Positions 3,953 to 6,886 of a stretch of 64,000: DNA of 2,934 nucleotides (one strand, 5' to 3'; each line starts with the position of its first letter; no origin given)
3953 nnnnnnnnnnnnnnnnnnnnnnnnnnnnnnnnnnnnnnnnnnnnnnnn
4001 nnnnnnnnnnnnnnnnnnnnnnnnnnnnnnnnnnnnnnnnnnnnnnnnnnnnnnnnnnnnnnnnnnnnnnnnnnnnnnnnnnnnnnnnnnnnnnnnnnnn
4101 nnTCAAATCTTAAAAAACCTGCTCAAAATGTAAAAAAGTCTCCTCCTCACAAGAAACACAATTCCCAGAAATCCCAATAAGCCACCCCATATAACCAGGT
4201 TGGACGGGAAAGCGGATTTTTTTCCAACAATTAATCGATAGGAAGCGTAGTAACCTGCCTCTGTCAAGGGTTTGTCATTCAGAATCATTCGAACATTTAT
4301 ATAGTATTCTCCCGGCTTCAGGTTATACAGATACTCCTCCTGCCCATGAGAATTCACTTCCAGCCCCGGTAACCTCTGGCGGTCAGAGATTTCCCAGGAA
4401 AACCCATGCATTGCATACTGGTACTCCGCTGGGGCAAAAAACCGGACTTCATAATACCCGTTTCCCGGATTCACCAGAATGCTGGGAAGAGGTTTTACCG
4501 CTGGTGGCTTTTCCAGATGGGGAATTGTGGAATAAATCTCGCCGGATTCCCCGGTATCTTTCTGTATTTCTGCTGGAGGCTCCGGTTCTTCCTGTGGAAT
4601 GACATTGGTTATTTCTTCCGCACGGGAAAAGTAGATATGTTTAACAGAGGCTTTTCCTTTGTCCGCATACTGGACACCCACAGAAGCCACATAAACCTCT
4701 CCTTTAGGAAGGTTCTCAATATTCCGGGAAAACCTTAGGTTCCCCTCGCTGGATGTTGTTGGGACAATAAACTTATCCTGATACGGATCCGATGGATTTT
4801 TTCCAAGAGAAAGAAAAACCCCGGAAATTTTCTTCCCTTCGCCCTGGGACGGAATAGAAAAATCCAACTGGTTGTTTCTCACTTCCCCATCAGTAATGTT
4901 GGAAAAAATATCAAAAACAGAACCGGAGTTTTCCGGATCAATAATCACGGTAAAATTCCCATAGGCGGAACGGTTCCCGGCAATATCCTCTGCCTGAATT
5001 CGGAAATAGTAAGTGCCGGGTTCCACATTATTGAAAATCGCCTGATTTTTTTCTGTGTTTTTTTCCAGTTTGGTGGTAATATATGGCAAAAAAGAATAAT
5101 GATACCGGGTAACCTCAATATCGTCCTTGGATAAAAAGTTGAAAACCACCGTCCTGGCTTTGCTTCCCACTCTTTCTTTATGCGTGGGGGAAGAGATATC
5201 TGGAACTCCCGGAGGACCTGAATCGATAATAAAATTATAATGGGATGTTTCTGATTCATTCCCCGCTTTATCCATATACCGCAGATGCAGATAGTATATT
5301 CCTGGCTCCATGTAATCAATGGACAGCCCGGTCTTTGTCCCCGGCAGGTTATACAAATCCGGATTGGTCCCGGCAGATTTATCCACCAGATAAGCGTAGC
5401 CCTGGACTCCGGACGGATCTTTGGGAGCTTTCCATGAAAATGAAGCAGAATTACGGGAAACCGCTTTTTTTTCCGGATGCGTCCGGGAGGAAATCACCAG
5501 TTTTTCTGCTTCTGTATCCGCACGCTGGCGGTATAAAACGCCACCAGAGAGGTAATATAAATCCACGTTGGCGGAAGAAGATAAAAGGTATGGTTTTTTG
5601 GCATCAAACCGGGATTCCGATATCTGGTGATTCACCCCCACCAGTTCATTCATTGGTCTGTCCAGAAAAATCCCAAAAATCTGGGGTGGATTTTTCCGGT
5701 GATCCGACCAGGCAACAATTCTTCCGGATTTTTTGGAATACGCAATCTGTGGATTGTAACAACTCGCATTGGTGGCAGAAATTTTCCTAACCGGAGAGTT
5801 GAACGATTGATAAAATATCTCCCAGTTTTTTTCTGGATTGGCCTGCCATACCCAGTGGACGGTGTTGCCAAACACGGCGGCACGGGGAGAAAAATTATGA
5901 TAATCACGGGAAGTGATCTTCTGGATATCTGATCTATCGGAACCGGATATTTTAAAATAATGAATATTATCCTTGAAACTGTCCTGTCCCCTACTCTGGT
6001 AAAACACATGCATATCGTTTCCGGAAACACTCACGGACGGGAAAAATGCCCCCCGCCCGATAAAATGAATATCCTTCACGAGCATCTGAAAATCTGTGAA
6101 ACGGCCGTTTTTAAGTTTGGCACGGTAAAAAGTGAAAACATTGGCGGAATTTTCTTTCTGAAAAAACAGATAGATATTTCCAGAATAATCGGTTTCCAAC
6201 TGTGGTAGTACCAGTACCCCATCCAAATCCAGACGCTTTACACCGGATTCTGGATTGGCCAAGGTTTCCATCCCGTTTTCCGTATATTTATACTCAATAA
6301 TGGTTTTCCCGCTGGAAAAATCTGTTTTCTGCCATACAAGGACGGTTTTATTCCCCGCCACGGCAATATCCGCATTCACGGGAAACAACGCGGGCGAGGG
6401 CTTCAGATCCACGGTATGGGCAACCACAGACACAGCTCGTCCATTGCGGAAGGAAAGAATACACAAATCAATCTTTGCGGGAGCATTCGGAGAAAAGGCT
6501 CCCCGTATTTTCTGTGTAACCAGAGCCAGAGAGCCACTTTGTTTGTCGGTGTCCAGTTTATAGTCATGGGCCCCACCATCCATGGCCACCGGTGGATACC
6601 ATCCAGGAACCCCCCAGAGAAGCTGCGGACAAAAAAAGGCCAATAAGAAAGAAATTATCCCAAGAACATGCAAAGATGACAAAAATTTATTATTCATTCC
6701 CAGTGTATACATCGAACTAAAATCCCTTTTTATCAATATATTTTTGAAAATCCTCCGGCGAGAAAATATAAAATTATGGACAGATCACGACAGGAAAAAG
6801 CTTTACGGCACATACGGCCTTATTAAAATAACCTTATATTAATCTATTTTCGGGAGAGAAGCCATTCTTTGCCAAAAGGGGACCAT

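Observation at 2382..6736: Two paralogous giant surface proteins translationally coupled to folC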

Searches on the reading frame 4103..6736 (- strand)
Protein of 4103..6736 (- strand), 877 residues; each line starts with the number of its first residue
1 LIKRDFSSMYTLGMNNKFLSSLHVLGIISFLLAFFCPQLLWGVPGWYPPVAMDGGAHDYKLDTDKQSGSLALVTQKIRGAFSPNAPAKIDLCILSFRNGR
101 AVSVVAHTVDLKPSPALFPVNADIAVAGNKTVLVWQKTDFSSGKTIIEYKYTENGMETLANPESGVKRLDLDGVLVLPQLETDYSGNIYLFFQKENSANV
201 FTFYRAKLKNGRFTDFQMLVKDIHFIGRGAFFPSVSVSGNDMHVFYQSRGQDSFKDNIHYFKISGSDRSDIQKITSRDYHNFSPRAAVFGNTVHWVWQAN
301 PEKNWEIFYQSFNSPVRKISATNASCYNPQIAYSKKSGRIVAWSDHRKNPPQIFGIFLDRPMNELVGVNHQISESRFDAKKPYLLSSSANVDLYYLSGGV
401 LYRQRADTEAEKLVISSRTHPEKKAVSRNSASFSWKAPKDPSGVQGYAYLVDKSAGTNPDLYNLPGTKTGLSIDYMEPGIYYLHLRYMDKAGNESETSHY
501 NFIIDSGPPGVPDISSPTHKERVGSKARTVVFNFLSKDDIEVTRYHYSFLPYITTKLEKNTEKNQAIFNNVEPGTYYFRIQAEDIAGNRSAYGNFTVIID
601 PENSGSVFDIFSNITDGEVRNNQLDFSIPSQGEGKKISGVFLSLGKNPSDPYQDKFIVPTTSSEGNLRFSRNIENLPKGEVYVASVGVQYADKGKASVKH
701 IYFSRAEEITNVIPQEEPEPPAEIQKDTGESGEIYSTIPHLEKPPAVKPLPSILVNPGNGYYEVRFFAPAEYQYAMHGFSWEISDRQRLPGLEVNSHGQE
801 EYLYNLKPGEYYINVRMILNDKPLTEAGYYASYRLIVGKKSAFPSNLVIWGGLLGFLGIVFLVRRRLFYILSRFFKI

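Call 3: search_protein_families(library=pfam, proteins=[window:4103-6736:-], max_evalue=0.1)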
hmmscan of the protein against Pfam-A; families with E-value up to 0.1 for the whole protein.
window:4103-6736:- (877 aa): 8 families
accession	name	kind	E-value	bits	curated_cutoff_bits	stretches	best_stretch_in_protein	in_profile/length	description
PF07495.19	Y_Y_Y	-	1.2e-08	35.2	26.6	1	544-593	7-57/65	Y_Y_Y domain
PF19077.6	Big_13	-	6.5e-07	30.2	27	1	568-600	69-101/102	Bacterial Ig-like domain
PF15418.12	DUF4625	-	0.0065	17.2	27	0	556-592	88-124/131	Domain of unknown function (DUF4625)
PF00041.27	fn3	-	0.014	16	25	0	425-482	10-62/84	Fibronectin type III domain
PF16389.11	DUF4998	-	0.015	15.3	29.1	0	558-595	68-105/199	Domain of unknown function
PF22352.2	K319L-like_PKD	-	0.031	14.7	27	0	536-598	21-83/84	K319L-like, PKD domain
PF12245.14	Big_3_2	-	0.033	14.8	23.3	0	481-506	97-122/122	Bacterial Ig-like domain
PF16403.11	Bact_surface_Ig-like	-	0.081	13.4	27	0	469-496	38-64/71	Bacterial surface protein, Ig-like domain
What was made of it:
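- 4937..5485 (-): A: tandem Ig-like modules (FN3 / Y_Y_Y / Big_13 type) with the PG-x-YY...D-x-AGN-x-S motif. Pfam Y_Y_Y E 1.2e-8 and Big_13 E 6.5e-7 (call 3).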

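Call 4: search_protein_families(library=ncbifam, proteins=[window:4103-6736:-], max_evalue=0.1)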
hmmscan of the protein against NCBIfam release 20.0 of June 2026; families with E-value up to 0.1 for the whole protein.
window:4103-6736:- (877 aa): 3 families
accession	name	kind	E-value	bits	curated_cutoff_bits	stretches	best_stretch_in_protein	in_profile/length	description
NF047446.1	barrel_OmpL47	domain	2.3e-07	31.2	40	1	473-504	37-68/68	OmpL47-type beta-barrel domain-containing protein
NF045522.1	MXAN_2561_fam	equivalog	0.0062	16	150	0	498-592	158-250/304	MXAN_2561 family MXYO-CTERM-anchored protein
NF047441.1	Lepto_OmpL47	equivalog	0.033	13.8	250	0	423-509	250-327/336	multi-beta-barrel domain surface protein OmpL47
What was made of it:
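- On OmpL47 (NF047441 / NF047446): Equivalog 13.8 bits against 250, and domain 31.2 against 40 (call 4).
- The Ig modules resemble those of the Leptospira surface protein OmpL47, though below threshold (31.2 bits against 40) (call 4).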

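Call 8: find_homologous_proteins(query=window:4103-6736:-)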
Query window:4103-6736:- (877 aa): 14 proteins with E <= 0.001 among 7938 candidates.
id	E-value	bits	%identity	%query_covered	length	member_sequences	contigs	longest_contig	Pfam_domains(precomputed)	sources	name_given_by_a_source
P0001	0.0e+0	2011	100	99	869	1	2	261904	PF07495.20,PF19077.7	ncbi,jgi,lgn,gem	-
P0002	0.0e+0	1662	83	99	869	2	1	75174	PF07495.20,PF19077.7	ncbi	-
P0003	0.0e+0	1127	57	96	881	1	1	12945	-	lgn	-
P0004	1.4e-148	515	34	97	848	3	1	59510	-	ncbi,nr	ncbi:MAG: hypothetical protein OEZ13_10480 [Spirochaetia bacterium]|nr:hypothetical protein [Spiroch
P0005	4.2e-148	513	33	95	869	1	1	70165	PF19077.7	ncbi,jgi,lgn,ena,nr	ncbi:MAG: hypothetical protein OEZ22_08220 [Spirochaetia bacterium]|nr:hypothetical protein [Spiroch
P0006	2.2e-144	501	34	95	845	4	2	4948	PF16389.12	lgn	-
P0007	3.1e-139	484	33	96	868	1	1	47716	PF19077.7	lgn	-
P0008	2.8e-136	474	32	91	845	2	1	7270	-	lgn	-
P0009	7.2e-128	446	32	91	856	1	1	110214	PF07495.20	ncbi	-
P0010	1.1e-120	422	31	96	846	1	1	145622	PF07495.20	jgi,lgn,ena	-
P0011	8.6e-115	403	30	96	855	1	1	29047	PF07495.20,PF16389.12,PF19077.7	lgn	-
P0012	2.0e-107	379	30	95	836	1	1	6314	-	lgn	-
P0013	2.2e-19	87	26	17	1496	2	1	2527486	PF07495.20,PF27332.1,PF15418.13,PF00801.27,PF18981.7,PF17957.8,PF13750.13,PF12245.15,PF16389.12,PF22501.2,PF17936.8,PF07184.16,PF24421.2,PF09136.17,PF19077.7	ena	-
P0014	7.1e-18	82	31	20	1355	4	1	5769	PF00801.27,PF17957.8,PF13860.13,PF08309.18,PF19077.7,PF18911.7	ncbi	-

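Call 9: find_encoding_contigs(protein=P0004, flank=8000, max_places=2)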
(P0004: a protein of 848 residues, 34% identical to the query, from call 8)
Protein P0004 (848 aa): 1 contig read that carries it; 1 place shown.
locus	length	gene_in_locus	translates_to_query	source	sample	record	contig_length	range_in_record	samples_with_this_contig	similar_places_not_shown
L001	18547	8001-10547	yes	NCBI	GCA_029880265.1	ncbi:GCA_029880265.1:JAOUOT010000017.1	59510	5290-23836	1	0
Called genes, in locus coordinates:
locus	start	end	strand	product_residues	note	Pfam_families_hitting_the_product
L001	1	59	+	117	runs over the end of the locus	PF01627:Hpt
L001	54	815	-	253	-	PF02578:Cu-oxidase_4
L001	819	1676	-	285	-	PF00313:CSD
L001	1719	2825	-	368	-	PF01571:GCV_T, PF08669:GCV_T_C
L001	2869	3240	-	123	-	-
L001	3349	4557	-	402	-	PF27239:FOL3_C (faint), PF08245:Mur_ligase_M (weak)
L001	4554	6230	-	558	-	PF07495:Y_Y_Y (faint)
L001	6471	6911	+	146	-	PF01592:NifU_N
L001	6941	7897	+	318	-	PF00753:Lactamase_B (weak), PF23023:Anti-Pycsar_Apyc1, PF12706:Lactamase_B_2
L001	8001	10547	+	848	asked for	-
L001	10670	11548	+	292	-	PF00005:ABC_tran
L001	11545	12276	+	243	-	PF02470:MlaD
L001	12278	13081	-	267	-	PF08239:SH3_3 (weak)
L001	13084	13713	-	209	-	PF01613:Flavin_Reduct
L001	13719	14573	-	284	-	PF10646:Germane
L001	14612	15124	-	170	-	-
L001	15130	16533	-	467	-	PF07498:Rho_N, PF07497:Rho_RNA_bind, PF00006:ATP-synt_ab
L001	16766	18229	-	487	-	PF14346:DUF4398 (weak)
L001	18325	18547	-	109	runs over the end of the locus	PF01740:STAS, PF13466:STAS_2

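Call 10: find_encoding_contigs(protein=P0010, flank=8000, max_places=2)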
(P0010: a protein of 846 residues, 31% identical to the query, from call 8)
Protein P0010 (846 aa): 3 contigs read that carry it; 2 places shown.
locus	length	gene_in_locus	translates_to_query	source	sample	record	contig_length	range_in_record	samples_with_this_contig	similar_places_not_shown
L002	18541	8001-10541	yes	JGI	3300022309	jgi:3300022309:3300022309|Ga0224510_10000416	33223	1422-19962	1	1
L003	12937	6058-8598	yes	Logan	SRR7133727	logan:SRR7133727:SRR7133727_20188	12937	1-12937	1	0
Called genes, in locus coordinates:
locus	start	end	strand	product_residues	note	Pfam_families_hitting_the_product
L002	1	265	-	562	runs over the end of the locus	?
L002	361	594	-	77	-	PF03927:NapD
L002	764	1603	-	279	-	PF00561:Abhydrolase_1, PF12146:Hydrolase_4, PF12697:Abhydrolase_6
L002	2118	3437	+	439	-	-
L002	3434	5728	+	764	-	PF07228:SpoIIE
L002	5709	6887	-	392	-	PF13624:SurA_N_3 (weak)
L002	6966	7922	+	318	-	PF12706:Lactamase_B_2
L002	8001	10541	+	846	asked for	PF07495:Y_Y_Y (faint)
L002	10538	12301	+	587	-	-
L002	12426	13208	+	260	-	PF00459:Inositol_P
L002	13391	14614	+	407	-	PF07614:DUF1577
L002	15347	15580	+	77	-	-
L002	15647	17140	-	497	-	PF02233:PNTB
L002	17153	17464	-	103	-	PF12769:PNTB_4TM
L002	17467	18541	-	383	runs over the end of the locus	PF05222:AlaDh_PNT_N, PF01262:AlaDh_PNT_C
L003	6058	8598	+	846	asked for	PF07495:Y_Y_Y (faint)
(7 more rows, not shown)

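Call 11: find_encoding_contigs(protein=P0009, flank=8000, max_places=2)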
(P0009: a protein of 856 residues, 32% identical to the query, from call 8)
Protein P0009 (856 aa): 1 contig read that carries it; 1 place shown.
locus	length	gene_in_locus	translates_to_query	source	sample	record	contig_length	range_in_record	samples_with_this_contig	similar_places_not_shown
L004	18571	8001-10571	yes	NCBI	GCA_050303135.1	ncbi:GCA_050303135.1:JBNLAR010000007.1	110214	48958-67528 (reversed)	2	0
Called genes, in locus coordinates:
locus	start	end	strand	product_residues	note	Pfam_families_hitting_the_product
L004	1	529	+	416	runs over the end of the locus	-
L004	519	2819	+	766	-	PF07228:SpoIIE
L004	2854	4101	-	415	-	PF13624:SurA_N_3 (weak)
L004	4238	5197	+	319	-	PF01497:Peripla_BP_2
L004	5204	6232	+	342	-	PF01032:FecCD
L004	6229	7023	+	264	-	PF00005:ABC_tran, PF13304:AAA_21 (faint)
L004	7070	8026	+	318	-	PF00753:Lactamase_B (weak), PF12706:Lactamase_B_2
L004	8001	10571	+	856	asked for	PF07495:Y_Y_Y (faint)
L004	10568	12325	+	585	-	-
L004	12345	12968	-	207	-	-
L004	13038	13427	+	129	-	PF01258:zf-dskA_traR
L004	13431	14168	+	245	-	-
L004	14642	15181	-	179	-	PF00578:AhpC-TSA, PF08534:Redoxin, PF13905:Thioredoxin_8 (weak)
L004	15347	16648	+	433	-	PF00005:ABC_tran (faint), PF00071:Ras (faint), PF01926:MMR_HSR1, PF02421:FeoB_N, PF01926:MMR_HSR1, PF02421:FeoB_N, PF00009:GTP_EFTU, PF14714:KH_dom-like, +8 more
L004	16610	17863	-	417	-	PF02568:ThiI, PF03054:tRNA_Me_trans, PF18297:NFACT-R_2 (weak)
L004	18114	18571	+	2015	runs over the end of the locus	-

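Call 27: find_encoding_contigs(protein=P0001, flank=3000, max_places=3)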
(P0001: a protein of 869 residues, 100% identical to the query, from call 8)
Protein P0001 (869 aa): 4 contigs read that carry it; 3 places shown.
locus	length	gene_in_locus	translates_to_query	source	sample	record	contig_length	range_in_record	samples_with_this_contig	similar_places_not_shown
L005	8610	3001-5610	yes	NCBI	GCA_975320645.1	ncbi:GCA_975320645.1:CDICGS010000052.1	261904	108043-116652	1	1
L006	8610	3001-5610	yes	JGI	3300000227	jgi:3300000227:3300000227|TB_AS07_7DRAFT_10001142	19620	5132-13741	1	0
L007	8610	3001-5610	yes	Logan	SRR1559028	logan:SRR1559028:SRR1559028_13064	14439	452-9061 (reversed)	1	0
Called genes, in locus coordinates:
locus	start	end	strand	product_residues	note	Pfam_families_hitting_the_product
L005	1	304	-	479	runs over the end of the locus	PF10396:TrmE_N, PF12631:MnmE_helical, PF03193:RsgA_GTPase (faint), PF01926:MMR_HSR1, PF02421:FeoB_N (weak)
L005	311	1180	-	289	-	PF14804:Jag_N, PF13083:KH_KhpA-B, PF01424:R3H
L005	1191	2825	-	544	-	PF02096:60KD_IMP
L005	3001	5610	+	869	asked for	PF07495:Y_Y_Y (faint), PF19077:Big_13 (faint)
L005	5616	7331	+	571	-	-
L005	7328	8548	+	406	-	PF08245:Mur_ligase_M (faint)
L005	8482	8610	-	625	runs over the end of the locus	PF00672:HAMP, PF07228:SpoIIE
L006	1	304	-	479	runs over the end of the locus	PF10396:TrmE_N, PF12631:MnmE_helical, PF03193:RsgA_GTPase (faint), PF01926:MMR_HSR1, PF02421:FeoB_N (weak)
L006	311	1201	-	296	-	PF14804:Jag_N, PF13083:KH_KhpA-B, PF01424:R3H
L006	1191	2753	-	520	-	PF02096:60KD_IMP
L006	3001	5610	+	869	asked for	PF07495:Y_Y_Y (faint), PF19077:Big_13 (faint)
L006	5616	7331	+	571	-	-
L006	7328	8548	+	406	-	PF08245:Mur_ligase_M (faint)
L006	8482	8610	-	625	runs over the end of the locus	PF00672:HAMP, PF07228:SpoIIE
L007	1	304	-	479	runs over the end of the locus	PF10396:TrmE_N, PF12631:MnmE_helical, PF03193:RsgA_GTPase (faint), PF01926:MMR_HSR1, PF02421:FeoB_N (weak)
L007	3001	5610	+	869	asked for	PF07495:Y_Y_Y (faint), PF19077:Big_13 (faint)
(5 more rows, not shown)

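Call 28: find_encoding_contigs(protein=P0002, flank=6000, max_places=2)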
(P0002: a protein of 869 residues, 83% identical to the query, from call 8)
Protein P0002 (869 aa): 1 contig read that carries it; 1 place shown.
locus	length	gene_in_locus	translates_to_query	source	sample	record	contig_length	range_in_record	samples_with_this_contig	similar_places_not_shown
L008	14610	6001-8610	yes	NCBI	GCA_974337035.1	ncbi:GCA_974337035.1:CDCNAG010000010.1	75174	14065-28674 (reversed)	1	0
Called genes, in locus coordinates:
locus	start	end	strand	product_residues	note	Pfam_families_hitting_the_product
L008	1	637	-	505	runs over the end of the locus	PF01336:tRNA_anti-codon, PF00152:tRNA-synt_2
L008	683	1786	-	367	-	PF13200:DUF4015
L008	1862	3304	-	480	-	PF10396:TrmE_N, PF12631:MnmE_helical, PF03193:RsgA_GTPase (faint), PF01926:MMR_HSR1, PF02421:FeoB_N (weak)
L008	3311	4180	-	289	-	PF14804:Jag_N, PF13083:KH_KhpA-B, PF01424:R3H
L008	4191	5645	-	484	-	PF02096:60KD_IMP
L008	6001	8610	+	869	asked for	PF07495:Y_Y_Y (faint), PF19077:Big_13 (faint)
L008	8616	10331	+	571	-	-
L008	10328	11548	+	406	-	-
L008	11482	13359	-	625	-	PF00672:HAMP, PF07228:SpoIIE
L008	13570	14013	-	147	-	PF13635:DUF4143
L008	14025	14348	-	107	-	PF13173:AAA_14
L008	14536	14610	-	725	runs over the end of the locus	PF00989:PAS (weak), PF08447:PAS_3, PF01590:GAF, PF00512:HisKA, PF02518:HATPase_c, PF00072:Response_reg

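Call 32: predict_structure(alignment_id=A2)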
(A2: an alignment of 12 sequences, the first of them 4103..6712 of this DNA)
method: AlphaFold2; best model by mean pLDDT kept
length: 869 residues; sequences in the alignment: 12
mean_pLDDT: 80.5   pTM: 0.61
mean pLDDT of the five models: 80.5, 80.0, 78.6, 78.5, 76.8
residues with pLDDT >= 90: 290; 70-90: 422; 50-70: 88; < 50: 69
segments of 3 or more residues with pLDDT < 50: 1-9, 26-32, 220-222, 701-732, 832-839
pLDDT, mean of each block of 10 residues (from residue 1): 39 54 47 74 90 86 90 87 83 84 84 90 92 87 89 85 88 89 87 88 90 68 68 86 75 87 83 85 88 85 91 90 91 94 94 91 91 89 92 92 91 87 90 89 93 91 90 94 93 88 92 84 92 88 80 93 86 87 89 63 71 82 68 83 78 79 83 81 78 73 35 28 34 59 79 79 84 87 87 77 86 82 79 43 67 66 53
secondary structure, 60 per line:
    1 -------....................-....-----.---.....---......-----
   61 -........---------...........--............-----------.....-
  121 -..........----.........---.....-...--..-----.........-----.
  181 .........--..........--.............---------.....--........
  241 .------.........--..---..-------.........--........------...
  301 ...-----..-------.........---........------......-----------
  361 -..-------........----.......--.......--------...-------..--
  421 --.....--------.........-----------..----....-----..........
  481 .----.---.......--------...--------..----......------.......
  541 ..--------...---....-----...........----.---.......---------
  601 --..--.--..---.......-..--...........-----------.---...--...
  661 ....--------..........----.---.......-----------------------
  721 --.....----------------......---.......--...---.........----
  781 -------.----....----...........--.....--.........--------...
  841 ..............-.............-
elements in order (helices of 4 or more, strands of 3 or more residues): H8-27 H29-32 E42-46 E50-55 E62-69 E79-89 E92-103 E115-119 E122-131 E136-144 H148-152 E166-174 E180-189 E192-201 E204-216 E226-230 E233-241 E248-256 E273-281 E284-291 E298-303 E318-326 E330-337 E344-349 E371-378 E383-389 E392-398 E407-409 E423-427 E436-444 E462-465 E471-481 E490-496 E505-507 E522-527 E534-542 E551-553 E557-560 E566-576 E585-591 E615-621 E627-637 E653-655 E658-664 E673-682 E691-697 E723-727 E744-749 E753-759 E768-776 E793-796 E801-811 H814-818 E821-829 H838-854 H856-868
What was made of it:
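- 6614..6712 (-): A: N-terminal signal peptide, about aa 1-33. AF2 predicts a hydrophobic helix at aa 8-27 (call 32).
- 5498..6613 (-): A: all-beta propeller of 6-7 blades with a recurring hydrophobic-[WYF]-Q blade motif. It is a divergent member of the BNR/sialidase superfamily. AF2 pLDDT is 85-94 across this region (call 32).
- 4613..4915 (-): A: two further beta-sandwich domains. AF2 secondary structure with pLDDT 63-83 (call 32).
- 4517..4612 (-): A: Pro/Glu-rich disordered linker. pLDDT below 50 at aa 701-732 (call 32).
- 4106..4201 (-): A: transmembrane helix, RRR cluster and a conserved short cytoplasmic tail (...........). AF2 helices at aa 838-854 and 856-868 (call 32).
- On BNR/sialidase-superfamily beta-propeller (Pfam BNR_2): AF2 pLDDT 85-94 over aa 40-400, all beta (call 32).
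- Architecture of A. The AF2 model has pLDDT 80.5 with the domain order given above (call 32).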
